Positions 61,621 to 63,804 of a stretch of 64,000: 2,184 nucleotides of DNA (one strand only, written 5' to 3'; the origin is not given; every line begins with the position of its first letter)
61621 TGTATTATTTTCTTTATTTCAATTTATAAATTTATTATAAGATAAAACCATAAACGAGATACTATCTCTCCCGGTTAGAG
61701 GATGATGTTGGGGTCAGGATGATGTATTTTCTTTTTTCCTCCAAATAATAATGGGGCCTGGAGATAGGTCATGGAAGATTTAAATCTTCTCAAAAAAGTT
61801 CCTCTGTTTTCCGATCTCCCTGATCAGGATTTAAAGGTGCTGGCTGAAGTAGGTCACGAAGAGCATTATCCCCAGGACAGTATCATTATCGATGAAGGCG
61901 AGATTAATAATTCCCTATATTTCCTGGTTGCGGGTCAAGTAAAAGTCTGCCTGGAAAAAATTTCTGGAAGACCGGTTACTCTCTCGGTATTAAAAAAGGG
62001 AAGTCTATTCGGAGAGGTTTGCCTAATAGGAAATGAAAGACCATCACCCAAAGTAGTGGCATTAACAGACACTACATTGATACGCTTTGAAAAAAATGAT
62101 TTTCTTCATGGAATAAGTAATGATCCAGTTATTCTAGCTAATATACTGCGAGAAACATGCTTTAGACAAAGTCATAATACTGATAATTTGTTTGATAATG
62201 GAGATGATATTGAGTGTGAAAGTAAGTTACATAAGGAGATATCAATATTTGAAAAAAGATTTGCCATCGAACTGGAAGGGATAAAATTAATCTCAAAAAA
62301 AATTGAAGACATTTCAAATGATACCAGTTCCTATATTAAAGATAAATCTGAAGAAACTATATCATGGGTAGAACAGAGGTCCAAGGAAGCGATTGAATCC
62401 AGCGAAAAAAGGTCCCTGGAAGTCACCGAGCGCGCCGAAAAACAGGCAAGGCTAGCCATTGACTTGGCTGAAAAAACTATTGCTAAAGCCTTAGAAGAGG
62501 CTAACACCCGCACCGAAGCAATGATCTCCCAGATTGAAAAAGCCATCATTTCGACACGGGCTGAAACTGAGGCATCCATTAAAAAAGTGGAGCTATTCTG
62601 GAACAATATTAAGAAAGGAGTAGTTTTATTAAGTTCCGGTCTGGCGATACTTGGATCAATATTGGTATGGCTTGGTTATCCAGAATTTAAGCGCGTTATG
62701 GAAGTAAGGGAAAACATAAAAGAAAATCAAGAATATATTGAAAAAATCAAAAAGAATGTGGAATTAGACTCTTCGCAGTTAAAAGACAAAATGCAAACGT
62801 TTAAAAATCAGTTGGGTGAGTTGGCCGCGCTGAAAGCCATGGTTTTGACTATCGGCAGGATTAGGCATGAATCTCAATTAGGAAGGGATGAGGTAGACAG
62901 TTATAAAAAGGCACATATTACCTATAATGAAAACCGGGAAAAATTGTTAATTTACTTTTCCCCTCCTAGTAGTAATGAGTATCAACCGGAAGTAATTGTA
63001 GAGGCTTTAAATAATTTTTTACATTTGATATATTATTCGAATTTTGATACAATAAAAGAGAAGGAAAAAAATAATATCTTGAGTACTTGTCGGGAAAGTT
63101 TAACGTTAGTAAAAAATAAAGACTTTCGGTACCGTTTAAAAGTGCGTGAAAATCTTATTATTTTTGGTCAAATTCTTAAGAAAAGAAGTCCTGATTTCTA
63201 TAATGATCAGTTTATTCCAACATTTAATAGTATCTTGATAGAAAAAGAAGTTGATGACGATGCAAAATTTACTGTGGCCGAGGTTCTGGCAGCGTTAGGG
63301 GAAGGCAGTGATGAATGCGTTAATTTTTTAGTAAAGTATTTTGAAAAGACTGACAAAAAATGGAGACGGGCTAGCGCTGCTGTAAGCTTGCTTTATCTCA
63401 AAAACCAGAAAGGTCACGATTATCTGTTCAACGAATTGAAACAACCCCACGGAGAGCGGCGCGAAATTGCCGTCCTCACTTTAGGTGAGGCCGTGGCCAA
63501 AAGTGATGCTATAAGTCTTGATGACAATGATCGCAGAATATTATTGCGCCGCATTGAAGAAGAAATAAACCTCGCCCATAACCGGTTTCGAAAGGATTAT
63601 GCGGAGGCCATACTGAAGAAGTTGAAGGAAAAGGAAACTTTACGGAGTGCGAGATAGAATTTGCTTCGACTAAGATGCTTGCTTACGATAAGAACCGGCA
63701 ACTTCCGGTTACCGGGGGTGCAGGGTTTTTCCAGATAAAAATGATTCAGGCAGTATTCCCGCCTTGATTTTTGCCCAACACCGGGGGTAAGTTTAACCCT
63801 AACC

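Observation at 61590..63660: Sharply AT-rich single-gene island splits the pentose-phosphate cluster and encodes a cNMP-binding, coiled-coil, TM and HEAT-like protein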

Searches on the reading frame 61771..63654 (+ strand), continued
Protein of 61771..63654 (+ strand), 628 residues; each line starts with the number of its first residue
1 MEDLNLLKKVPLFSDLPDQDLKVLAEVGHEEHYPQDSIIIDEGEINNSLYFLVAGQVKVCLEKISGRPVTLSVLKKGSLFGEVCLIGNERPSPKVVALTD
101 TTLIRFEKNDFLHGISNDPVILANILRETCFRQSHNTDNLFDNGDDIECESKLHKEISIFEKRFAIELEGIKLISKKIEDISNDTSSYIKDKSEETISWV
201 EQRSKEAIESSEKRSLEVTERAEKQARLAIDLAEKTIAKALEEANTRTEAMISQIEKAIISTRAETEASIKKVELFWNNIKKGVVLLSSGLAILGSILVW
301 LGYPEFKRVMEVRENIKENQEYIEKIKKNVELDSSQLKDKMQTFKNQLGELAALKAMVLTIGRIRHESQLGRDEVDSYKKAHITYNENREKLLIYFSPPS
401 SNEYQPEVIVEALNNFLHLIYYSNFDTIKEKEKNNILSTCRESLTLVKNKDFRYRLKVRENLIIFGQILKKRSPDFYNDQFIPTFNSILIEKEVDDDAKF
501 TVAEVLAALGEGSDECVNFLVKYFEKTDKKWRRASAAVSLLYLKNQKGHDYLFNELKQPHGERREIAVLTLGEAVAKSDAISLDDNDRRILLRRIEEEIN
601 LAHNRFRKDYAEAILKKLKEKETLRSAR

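Call 66: fold_search(model_id=the predicted structure, library=viral)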
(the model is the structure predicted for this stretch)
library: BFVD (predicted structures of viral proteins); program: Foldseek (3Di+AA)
matches with E <= 10: 566; with E <= 0.001: 0
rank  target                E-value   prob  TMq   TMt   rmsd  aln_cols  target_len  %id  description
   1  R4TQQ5                1.7e-02  0.75  0.15  0.21  16.7       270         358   13  (no name in the UniProt tables at hand)
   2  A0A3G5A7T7            1.8e-02  0.92  0.18  0.27  13.6       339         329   11  Uncharacterized protein [Hyperionvirus sp.]
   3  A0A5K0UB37            1.8e-02  0.80  0.12  0.17  20.3       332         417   10  Uncharacterized protein [Yasminevirus sp. GU-2018]
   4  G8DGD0                1.9e-02  0.98  0.18  0.25  10.5       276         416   14  (no name in the UniProt tables at hand)
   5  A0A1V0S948            2.1e-02  0.84  0.15  0.20  22.5       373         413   13  TPR repeat protein [Catovirus CTV1]
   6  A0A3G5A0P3            4.6e-02  0.72  0.12  0.23  16.6       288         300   13  Uncharacterized protein [Harvfovirus sp.]
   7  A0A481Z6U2            7.9e-02  0.72  0.18  0.21  17.6       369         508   12  Importin beta binding domain protein [Pithovirus LCPAC302]
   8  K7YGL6                8.3e-02  0.33  0.14  0.21  15.8       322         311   14  Ankyrin repeat protein [Megavirus courdo11]
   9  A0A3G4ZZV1            1.1e-01  0.51  0.14  0.23  18.3       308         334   13  Uncharacterized protein [Harvfovirus sp.]
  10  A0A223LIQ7            1.2e-01  0.20  0.09  0.12  38.9       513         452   16  Uncharacterized protein [Pseudoalteromonas phage J2-1]
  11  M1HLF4                1.2e-01  0.33  0.12  0.19  16.4       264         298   10  Uncharacterized protein [Paramecium bursaria Chlorella virus CVA-1]
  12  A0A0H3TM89            1.3e-01  0.25  0.11  0.20  15.0       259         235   11  (no name in the UniProt tables at hand)
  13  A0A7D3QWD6            1.4e-01  0.13  0.08  0.08  20.7       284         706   15  DUF4116 domain-containing protein [Fadolivirus FV1/VV64]
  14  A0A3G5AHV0            1.5e-01  0.63  0.16  0.16  17.4       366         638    9  Uncharacterized protein [Sylvanvirus sp.]
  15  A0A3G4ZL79            1.6e-01  0.38  0.14  0.22  15.3       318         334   11  Uncharacterized protein [Terrestrivirus sp.]
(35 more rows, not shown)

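Call 78: search_dna_similar(query=window:61771-63654:+, collection=plasmids, mode=protein, max_evalue=0.00001, max_rows=10)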
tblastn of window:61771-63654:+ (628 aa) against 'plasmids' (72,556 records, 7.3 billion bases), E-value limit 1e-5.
Records with a match: 212; places in all: 215; records where one place covers at least 80% of the query: 0.
Best place of each record, by identity: <60% 212.
By first word of the organism name: Sinorhizobium 81; Enterococcus 52; Leuconostoc 29; Weissella 11; Staphylococcus 10; Ensifer 9; Azospirillum 5; Aliiroseovarius 5; Lactiplantibacillus 3; Indioceanicola 1; and 6 more.
By predicted mobility (MOB-suite, as given by PLSDB): mobilizable 138; non-mobilizable 56; conjugative 18.
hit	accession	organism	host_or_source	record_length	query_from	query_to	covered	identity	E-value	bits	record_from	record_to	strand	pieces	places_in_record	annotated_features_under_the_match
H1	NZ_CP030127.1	Indioceanicola profundi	sediment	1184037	3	183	29%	23.4%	2e-6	59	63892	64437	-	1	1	none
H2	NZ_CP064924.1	Acaryochloris marina S15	cell culture,surface of Pikea pinnata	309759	1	127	20%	32.3%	2e-6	59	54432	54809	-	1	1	cyclic nucleotide-binding domain-containing protein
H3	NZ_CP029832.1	Azospirillum ramasamyi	single cell,Cow dung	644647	24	173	24%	27.1%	2e-10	72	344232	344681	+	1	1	Crp/Fnr family transcriptional regulator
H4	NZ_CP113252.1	Levilactobacillus brevis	pure culture,Chinese sauerkraut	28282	1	126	20%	30.2%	3e-7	62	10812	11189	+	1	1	Crp/Fnr family transcriptional regulator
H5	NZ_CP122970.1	Lactiplantibacillus plantarum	mixed culture,Fermented bamboo shoots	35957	1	126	20%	30.2%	5e-7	61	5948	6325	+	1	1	Crp/Fnr family transcriptional regulator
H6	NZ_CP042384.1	Leuconostoc pseudomesenteroides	cell culture,kimchi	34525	1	126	20%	30.2%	7e-7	61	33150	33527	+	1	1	Crp/Fnr family transcriptional regulator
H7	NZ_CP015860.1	Lactiplantibacillus plantarum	Bos taurus,raw cow milk,raw cow milk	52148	1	126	20%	30.2%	9e-7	60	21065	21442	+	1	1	Crp/Fnr family transcriptional regulator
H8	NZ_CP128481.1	Lactiplantibacillus plantarum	cell culture,fermented kimchi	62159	1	126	20%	30.2%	1e-6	60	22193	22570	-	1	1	Crp/Fnr family transcriptional regulator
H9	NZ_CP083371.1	Ensifer canadensis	Melilotus albus,Cell Culture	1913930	2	140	22%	27.3%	1e-8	66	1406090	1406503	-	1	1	none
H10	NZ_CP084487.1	Ensifer adhaerens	cellculture,soil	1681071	2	148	23%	25.2%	2e-7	62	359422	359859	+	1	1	none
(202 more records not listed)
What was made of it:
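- Tried and rejected: Plasmids matched only through generic CNB domains (call 78).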

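Call 79: search_dna_similar(query=window:61771-63654:+, collection=phages, mode=protein, max_evalue=0.00001, max_rows=10)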
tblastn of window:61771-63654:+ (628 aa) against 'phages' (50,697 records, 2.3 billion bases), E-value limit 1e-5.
No match.
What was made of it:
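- There is no phage record, and plasmids match only through the generic CNB domain (calls 78, 79).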

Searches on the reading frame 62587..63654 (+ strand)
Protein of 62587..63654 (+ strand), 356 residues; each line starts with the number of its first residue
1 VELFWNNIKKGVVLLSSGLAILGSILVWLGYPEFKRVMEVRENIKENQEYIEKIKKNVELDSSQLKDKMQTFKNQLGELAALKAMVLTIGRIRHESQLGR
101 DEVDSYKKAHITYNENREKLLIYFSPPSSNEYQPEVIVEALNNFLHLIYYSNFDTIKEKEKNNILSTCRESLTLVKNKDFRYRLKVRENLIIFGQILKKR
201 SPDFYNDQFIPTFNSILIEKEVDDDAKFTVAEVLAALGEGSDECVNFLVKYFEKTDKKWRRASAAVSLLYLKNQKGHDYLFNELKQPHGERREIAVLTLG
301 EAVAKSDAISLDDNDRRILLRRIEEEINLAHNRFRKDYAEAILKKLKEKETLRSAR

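Call 61: find_homologous_proteins(query=A3, max_evalue=0.00001)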
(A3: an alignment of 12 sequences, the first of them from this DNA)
Query A3 (12 sequences) (356 aa, profile of the alignment): 8 proteins with E <= 0.00001 among 8000 candidates.
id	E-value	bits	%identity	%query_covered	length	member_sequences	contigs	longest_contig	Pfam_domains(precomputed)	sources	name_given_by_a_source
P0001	3.4e-114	400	100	100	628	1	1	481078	PF00027.36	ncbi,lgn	ncbi:MAG: cyclic nucleotide-binding domain-containing protein [Thermodesulfobacteriota bacterium]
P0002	1.3e-111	391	60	100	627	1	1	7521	PF00027.36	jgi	jgi:CRP-like cAMP-binding protein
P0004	6.7e-106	372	59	100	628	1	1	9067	PF00027.36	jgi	jgi:CRP/FNR family transcriptional regulator, cyclic AMP receptor protein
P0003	9.4e-96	339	56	99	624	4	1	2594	PF00027.36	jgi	-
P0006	3.8e-95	337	58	99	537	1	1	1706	-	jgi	-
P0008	1.3e-92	329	45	95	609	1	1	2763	PF00027.36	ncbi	-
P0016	2.0e-83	299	64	83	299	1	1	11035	-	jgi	jgi:hypothetical protein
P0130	6.2e-80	287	31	19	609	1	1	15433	PF00027.36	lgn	-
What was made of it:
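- Tried and rejected: Profile search with the C-terminal region (A3) in the 5.8-billion-protein index (call 61).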
